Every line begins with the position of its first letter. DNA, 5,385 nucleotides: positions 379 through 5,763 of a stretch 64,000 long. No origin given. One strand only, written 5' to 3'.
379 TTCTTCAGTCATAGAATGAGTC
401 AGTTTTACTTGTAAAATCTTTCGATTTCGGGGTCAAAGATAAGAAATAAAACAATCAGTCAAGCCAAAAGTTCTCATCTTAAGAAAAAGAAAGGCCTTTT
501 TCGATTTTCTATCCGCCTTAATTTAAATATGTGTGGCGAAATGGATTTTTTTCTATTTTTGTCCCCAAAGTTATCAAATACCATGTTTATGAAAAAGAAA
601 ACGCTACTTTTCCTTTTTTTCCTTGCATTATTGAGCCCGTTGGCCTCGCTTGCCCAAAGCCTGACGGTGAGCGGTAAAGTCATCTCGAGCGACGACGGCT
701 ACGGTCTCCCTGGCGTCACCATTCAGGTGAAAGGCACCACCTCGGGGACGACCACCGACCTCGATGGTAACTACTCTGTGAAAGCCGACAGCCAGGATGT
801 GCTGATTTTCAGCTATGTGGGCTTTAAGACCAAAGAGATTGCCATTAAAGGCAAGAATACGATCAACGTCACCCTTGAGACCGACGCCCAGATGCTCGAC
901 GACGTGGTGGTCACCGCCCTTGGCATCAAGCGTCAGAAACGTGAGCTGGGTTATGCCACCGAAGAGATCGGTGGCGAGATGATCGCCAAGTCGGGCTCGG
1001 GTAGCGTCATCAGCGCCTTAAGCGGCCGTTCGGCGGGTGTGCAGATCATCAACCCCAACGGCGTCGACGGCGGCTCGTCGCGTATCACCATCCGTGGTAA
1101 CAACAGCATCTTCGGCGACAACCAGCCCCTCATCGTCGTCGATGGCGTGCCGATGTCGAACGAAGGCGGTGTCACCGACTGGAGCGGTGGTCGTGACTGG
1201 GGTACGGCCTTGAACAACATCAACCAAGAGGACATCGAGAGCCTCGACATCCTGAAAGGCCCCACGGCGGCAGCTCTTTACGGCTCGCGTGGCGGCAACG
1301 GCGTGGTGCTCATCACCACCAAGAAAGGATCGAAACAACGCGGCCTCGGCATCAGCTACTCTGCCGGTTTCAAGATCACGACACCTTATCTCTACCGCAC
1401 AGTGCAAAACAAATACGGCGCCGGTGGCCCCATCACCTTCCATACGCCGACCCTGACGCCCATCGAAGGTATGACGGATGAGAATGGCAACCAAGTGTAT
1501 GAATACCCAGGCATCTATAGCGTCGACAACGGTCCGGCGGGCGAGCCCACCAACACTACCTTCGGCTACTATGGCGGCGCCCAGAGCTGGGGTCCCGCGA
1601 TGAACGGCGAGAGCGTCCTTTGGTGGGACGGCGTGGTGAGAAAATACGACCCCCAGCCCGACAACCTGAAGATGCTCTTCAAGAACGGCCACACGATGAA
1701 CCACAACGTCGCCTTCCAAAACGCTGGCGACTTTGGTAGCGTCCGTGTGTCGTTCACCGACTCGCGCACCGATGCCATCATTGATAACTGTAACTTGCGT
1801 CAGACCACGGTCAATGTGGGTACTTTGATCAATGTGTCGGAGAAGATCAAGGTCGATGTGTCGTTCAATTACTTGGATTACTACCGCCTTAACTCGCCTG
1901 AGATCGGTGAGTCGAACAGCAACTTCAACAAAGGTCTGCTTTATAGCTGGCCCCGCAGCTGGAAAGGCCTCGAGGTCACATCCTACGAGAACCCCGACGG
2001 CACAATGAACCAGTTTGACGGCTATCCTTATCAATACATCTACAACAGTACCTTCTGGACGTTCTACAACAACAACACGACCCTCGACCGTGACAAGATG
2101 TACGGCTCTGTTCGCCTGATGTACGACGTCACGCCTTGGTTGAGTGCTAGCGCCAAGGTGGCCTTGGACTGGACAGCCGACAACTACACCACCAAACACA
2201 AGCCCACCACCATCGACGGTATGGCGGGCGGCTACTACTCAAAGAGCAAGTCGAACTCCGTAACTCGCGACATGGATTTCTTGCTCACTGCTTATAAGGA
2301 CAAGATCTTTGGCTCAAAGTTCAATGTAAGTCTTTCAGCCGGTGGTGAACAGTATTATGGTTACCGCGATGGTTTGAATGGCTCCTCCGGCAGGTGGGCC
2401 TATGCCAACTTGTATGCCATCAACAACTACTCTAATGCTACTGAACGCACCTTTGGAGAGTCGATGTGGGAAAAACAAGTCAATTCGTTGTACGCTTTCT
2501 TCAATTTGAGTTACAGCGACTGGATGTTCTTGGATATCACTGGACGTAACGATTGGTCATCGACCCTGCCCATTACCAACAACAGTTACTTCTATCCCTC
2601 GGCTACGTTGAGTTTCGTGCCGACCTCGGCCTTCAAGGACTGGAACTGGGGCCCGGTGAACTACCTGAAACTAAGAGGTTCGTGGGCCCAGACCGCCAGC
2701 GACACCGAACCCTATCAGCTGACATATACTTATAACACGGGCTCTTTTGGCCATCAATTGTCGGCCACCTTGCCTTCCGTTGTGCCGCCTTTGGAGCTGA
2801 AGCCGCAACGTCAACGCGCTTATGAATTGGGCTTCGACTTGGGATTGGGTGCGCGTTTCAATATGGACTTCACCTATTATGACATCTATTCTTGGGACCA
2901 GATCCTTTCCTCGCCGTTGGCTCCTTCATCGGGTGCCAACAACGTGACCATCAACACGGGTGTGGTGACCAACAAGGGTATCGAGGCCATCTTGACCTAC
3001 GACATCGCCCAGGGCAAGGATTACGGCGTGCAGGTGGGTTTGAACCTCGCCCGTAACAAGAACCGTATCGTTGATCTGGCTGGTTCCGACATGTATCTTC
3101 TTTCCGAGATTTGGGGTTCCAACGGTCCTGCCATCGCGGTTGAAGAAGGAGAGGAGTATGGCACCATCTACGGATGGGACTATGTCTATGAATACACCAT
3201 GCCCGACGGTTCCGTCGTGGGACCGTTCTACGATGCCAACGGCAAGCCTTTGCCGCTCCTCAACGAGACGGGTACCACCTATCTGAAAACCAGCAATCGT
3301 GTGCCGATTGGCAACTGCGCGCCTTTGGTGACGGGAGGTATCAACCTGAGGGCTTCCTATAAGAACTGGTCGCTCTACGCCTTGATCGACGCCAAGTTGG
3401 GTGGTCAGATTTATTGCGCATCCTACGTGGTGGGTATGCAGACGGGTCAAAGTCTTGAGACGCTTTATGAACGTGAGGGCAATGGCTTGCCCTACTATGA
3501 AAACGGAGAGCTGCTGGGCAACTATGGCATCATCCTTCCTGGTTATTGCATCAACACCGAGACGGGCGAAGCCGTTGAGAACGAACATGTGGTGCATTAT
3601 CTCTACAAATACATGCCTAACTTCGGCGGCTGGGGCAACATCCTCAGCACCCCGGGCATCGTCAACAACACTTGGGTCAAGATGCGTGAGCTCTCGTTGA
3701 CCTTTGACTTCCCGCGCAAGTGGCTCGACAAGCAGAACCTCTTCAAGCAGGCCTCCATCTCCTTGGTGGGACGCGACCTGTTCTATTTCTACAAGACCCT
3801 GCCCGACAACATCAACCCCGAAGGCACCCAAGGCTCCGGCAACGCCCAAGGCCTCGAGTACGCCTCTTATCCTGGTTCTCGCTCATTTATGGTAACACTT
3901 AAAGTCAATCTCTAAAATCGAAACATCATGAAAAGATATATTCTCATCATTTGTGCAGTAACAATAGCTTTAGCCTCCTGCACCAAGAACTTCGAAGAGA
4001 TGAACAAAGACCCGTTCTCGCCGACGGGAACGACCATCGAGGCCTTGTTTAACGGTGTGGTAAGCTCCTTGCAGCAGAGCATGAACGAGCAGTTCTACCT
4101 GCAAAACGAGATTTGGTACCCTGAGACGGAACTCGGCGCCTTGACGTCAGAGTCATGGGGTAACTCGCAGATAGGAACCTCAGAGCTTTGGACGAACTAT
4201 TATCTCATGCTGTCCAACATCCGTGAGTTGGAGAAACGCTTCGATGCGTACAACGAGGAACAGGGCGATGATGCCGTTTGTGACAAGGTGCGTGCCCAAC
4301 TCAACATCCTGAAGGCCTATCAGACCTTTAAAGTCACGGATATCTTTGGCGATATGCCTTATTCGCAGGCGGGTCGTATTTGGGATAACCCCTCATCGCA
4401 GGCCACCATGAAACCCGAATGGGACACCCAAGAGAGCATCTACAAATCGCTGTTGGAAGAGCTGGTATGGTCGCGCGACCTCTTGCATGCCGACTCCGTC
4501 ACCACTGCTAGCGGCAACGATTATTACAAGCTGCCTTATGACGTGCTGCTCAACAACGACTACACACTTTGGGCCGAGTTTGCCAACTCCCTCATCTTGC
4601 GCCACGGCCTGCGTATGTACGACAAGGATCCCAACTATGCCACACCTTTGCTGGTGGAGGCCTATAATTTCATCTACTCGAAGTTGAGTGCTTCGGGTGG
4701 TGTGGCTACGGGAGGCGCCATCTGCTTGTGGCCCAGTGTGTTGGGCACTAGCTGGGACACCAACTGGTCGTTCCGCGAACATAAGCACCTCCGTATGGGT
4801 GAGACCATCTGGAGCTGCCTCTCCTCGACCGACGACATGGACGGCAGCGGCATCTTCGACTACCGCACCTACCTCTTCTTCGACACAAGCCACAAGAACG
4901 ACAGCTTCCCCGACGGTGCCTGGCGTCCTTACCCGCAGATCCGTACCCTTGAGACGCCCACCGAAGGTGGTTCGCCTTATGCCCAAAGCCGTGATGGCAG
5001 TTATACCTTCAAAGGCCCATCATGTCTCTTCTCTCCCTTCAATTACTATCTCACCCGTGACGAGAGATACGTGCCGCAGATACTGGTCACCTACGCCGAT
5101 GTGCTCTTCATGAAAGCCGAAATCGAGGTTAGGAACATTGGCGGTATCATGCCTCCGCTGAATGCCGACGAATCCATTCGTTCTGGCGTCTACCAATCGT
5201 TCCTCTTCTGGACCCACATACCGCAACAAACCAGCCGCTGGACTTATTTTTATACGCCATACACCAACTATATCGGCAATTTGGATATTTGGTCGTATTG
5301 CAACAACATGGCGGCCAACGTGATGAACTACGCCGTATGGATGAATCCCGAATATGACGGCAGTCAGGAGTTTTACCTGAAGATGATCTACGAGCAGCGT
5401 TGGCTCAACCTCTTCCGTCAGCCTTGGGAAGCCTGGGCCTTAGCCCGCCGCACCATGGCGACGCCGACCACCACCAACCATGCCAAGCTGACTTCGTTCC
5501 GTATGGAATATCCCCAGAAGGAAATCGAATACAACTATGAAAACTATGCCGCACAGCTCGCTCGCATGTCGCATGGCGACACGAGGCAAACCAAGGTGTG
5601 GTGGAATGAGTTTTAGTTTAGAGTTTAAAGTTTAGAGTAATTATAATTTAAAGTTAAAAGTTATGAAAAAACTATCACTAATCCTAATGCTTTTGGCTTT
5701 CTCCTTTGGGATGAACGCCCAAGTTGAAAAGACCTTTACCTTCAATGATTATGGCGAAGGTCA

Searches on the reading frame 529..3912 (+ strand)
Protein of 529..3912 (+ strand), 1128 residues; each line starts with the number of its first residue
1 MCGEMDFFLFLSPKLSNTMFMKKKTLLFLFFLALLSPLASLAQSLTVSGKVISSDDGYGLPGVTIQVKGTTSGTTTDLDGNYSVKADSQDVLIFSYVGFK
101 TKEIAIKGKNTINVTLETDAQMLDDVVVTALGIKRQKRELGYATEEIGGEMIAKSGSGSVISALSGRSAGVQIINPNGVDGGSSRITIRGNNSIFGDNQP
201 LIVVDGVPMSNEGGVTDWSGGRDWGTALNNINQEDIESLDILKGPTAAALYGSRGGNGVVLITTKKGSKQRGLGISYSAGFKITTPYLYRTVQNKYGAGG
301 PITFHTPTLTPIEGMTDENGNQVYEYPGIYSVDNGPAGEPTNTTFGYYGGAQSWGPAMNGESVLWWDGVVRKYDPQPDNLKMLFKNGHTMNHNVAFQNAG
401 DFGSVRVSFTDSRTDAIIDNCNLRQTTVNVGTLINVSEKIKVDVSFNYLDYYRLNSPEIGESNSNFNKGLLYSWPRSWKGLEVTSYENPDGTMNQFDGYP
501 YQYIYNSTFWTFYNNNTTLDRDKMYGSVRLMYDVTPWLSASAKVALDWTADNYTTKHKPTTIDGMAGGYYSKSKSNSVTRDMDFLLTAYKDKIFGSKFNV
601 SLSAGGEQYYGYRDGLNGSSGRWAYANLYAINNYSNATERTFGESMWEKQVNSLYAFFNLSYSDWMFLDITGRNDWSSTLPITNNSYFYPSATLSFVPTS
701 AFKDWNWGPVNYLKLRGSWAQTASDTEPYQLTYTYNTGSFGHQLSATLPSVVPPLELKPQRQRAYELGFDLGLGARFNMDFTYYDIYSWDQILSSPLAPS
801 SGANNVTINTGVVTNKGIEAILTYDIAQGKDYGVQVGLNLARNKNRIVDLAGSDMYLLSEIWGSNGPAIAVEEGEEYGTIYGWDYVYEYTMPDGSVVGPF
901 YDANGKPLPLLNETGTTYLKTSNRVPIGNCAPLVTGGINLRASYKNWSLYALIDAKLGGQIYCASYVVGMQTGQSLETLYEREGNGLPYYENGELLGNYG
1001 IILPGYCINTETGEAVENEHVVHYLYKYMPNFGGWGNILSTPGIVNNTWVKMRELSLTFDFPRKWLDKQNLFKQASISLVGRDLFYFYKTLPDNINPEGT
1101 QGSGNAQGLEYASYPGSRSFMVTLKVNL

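Call 82: search_protein_families(library=pfam, proteins=[window:529-3912:+], max_evalue=0.00001)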
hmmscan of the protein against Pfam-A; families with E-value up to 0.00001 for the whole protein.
window:529-3912:+ (1128 aa): 3 families
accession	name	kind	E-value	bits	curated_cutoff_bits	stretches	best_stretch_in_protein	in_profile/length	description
PF13715.12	CarbopepD_reg_2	-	1.7e-19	70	32.2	1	47-128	1-88/88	CarboxypepD_reg-like domain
PF07715.20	Plug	-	3.1e-18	66.7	23.9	1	137-259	2-107/107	TonB-dependent Receptor Plug Domain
PF13620.12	CarboxypepD_reg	-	4e-09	37.1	32.3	1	46-116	1-81/82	Carboxypeptidase regulatory-like domain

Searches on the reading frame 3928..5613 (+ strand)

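Call 82: search_protein_families(library=pfam, proteins=[window:3928-5613:+], max_evalue=0.00001)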
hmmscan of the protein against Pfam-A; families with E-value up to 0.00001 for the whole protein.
window:3928-5613:+ (562 aa): 2 families
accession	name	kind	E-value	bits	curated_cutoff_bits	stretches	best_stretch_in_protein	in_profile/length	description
PF12771.13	SusD-like_2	-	6e-34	118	27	2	75-246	48-203/415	Starch-binding associating with outer membrane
PF12741.13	SusD-like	-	1.5e-27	97.3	27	1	33-560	21-495/495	Susd and RagB outer membrane lipoprotein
